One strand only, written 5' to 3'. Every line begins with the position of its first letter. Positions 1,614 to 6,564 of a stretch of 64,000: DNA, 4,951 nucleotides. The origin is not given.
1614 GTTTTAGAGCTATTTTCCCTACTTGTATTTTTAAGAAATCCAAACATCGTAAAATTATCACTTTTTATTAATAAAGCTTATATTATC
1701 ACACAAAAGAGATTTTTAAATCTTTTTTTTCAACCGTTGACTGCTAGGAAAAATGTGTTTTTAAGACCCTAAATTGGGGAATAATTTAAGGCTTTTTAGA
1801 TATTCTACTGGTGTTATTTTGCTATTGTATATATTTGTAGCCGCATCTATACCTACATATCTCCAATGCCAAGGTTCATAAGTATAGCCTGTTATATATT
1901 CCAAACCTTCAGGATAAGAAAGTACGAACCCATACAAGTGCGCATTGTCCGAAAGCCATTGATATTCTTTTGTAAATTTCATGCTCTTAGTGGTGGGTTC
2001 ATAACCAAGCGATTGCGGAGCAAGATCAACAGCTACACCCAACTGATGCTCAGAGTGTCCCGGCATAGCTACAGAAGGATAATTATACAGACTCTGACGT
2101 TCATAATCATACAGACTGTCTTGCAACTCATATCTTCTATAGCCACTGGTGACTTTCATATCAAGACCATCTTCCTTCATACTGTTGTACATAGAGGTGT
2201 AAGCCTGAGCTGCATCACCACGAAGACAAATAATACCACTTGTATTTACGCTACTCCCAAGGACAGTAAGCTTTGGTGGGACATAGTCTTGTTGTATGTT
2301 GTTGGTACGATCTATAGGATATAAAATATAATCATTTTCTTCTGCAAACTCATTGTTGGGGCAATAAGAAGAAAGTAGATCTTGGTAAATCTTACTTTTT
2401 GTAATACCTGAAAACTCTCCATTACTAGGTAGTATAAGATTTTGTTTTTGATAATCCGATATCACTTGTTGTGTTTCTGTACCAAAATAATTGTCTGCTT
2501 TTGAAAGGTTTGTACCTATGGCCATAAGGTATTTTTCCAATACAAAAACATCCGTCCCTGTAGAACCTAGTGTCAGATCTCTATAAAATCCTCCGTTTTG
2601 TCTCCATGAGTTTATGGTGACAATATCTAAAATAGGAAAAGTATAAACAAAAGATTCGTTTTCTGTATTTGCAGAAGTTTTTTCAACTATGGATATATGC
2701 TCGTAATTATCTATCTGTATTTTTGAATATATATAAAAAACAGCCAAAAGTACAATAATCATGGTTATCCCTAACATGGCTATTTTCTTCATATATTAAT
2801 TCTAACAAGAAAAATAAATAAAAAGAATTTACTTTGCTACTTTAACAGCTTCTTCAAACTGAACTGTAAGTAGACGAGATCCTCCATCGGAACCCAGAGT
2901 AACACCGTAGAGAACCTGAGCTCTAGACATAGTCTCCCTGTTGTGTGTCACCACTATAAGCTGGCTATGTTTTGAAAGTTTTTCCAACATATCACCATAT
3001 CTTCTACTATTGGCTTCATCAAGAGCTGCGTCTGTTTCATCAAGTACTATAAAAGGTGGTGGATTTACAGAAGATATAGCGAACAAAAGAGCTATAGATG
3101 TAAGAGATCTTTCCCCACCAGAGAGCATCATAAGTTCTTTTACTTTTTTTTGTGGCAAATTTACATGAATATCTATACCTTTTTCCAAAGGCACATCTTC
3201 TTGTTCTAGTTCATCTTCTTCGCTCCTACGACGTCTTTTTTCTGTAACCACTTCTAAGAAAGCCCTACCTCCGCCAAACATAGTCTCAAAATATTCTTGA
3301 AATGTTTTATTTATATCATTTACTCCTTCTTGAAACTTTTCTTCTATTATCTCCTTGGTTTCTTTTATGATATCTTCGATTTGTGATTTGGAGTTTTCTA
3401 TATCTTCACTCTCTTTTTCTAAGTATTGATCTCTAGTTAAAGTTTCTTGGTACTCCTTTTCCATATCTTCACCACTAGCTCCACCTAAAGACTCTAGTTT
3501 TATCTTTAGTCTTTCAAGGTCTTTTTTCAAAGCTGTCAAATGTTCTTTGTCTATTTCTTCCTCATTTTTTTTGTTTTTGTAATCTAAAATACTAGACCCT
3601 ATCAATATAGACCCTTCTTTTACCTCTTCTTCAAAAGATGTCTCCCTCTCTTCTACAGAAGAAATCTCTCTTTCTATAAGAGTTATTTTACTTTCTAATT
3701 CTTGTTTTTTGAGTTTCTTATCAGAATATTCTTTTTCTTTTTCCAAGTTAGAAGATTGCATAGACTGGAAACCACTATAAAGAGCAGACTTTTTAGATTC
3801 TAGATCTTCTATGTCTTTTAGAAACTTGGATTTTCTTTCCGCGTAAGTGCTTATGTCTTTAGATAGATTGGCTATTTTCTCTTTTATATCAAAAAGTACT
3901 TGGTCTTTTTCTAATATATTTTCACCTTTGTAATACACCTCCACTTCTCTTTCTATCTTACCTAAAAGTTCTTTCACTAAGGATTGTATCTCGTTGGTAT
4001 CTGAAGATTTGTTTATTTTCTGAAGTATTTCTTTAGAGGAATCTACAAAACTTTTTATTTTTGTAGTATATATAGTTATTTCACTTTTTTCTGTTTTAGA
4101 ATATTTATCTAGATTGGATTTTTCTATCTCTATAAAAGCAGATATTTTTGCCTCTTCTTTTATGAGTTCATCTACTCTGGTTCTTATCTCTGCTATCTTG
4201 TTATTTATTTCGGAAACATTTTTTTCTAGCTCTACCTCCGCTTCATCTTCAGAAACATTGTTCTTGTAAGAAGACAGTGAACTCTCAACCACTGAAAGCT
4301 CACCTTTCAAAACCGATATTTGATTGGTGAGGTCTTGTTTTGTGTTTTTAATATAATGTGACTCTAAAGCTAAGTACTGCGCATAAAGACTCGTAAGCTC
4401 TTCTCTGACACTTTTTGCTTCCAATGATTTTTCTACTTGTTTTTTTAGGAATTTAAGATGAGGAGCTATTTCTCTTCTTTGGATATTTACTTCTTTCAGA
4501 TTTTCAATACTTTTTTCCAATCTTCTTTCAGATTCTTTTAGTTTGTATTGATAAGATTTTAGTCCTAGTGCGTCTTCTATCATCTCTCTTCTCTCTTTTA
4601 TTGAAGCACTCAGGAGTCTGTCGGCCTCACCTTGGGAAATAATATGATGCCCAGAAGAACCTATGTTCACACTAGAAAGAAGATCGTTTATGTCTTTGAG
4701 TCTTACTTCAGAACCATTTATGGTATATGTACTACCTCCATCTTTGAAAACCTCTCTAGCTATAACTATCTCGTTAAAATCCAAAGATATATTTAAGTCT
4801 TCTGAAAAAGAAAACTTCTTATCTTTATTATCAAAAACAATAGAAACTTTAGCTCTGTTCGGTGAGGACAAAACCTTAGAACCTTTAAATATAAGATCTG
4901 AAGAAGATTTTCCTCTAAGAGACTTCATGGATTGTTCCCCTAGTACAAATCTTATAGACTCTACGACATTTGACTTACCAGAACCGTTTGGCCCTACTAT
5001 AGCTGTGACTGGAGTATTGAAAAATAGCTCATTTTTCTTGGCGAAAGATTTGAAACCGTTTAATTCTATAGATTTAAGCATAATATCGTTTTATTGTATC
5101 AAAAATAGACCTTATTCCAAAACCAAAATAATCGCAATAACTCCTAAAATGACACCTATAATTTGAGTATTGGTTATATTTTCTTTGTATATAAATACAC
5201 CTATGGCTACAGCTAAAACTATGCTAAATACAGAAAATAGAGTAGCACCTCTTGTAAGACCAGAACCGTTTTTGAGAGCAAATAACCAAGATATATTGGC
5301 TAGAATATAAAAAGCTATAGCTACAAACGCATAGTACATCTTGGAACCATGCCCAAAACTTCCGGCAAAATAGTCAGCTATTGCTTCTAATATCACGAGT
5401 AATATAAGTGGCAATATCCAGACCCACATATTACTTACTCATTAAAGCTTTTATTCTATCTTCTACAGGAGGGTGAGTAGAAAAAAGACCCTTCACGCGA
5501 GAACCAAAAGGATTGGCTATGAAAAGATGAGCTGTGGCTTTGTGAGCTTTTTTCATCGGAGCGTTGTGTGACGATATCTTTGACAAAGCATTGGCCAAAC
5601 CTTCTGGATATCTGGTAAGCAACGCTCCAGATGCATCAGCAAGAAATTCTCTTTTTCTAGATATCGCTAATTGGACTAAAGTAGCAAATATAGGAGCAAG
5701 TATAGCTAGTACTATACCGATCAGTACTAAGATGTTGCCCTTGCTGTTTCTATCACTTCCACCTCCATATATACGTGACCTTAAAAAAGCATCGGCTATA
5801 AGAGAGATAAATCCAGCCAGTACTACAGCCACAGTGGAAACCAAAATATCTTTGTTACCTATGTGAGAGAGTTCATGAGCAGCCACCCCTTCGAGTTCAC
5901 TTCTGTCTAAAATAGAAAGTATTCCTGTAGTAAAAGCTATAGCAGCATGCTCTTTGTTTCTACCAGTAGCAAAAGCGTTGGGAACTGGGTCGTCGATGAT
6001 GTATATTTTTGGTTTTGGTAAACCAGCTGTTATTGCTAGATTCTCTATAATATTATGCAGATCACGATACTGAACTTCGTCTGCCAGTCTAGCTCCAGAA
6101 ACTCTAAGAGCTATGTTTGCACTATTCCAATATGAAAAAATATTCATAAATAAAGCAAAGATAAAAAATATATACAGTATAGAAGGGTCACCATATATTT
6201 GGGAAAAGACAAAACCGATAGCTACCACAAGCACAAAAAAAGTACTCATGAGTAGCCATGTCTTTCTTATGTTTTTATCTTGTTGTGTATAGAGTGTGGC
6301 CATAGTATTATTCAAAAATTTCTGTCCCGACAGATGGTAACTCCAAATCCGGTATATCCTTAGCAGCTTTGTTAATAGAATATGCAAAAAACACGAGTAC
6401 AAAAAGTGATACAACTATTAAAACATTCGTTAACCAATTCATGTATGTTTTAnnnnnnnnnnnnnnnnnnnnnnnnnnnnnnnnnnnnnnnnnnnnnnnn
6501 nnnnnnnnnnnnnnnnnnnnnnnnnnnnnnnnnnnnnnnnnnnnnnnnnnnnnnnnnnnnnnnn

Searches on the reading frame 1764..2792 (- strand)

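Call 59: search_protein_families(library=pfam, proteins=[window:1764-2792:-], max_evalue=0.001)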
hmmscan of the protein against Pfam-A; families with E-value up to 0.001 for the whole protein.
window:1764-2792:- (343 aa): 2 families
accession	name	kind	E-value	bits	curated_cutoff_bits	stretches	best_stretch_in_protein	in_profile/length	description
PF02557.22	VanY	-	4e-37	127.4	25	1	190-314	4-131/132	D-alanyl-D-alanine carboxypeptidase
PF01471.23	PG_binding_1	-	5.4e-06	26.9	23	1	78-118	1-41/57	Putative peptidoglycan binding domain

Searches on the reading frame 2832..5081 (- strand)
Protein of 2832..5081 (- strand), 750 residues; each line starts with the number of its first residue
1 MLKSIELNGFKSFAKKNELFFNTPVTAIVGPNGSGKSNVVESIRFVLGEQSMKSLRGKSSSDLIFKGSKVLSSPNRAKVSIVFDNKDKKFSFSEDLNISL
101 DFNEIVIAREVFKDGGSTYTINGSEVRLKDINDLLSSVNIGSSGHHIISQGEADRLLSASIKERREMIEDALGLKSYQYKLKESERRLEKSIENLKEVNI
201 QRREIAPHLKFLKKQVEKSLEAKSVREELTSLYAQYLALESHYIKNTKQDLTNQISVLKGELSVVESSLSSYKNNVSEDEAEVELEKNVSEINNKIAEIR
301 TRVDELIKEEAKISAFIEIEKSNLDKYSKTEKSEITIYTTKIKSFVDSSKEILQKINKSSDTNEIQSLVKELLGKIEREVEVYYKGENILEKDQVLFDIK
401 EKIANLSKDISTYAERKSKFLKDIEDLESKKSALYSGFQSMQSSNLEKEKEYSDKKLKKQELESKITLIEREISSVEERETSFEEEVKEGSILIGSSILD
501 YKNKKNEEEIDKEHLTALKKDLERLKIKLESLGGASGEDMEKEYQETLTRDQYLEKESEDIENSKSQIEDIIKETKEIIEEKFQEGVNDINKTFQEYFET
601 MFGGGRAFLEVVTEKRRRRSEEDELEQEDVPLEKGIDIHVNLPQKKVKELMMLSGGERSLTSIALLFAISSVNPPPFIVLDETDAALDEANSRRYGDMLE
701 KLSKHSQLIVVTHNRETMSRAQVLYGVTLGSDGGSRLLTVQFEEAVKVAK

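Call 59: search_protein_families(library=pfam, proteins=[window:2832-5081:-], max_evalue=0.001)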
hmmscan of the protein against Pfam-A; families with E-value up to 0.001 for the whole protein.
window:2832-5081:- (750 aa): 4 families
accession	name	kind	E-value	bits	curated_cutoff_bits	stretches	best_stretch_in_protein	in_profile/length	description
PF02463.25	SMC_N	-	2.5e-54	184.5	40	1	1-732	1-216/220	RecF/RecN/SMC N terminal domain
PF13304.12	AAA_21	-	3.2e-11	44.3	27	2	25-91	1-90/304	AAA domain, putative AbiEii toxin, Type IV TA system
PF13476.12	AAA_23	-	3e-08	35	27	1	4-204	1-195/201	AAA domain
PF13175.12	AAA_15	-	2.4e-05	24.6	32.1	1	1-388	1-266/374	AAA ATPase domain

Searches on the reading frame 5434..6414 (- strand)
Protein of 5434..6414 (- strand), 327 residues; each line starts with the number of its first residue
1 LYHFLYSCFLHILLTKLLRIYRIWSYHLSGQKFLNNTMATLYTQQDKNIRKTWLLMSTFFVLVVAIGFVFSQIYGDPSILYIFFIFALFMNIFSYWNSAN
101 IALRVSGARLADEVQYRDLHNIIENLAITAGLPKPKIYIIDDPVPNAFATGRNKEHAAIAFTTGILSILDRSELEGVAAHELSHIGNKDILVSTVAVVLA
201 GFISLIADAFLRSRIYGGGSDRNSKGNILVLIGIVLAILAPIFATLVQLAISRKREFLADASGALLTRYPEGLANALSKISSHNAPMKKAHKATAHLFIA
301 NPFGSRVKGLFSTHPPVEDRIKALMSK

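Call 59: search_protein_families(library=pfam, proteins=[window:5434-6414:-], max_evalue=0.001)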
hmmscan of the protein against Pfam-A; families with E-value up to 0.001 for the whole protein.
window:5434-6414:- (327 aa): 1 family
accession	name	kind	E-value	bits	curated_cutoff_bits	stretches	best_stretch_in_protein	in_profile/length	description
PF01435.24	Peptidase_M48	-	2.4e-33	116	20.3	1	116-325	4-183/186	Peptidase family M48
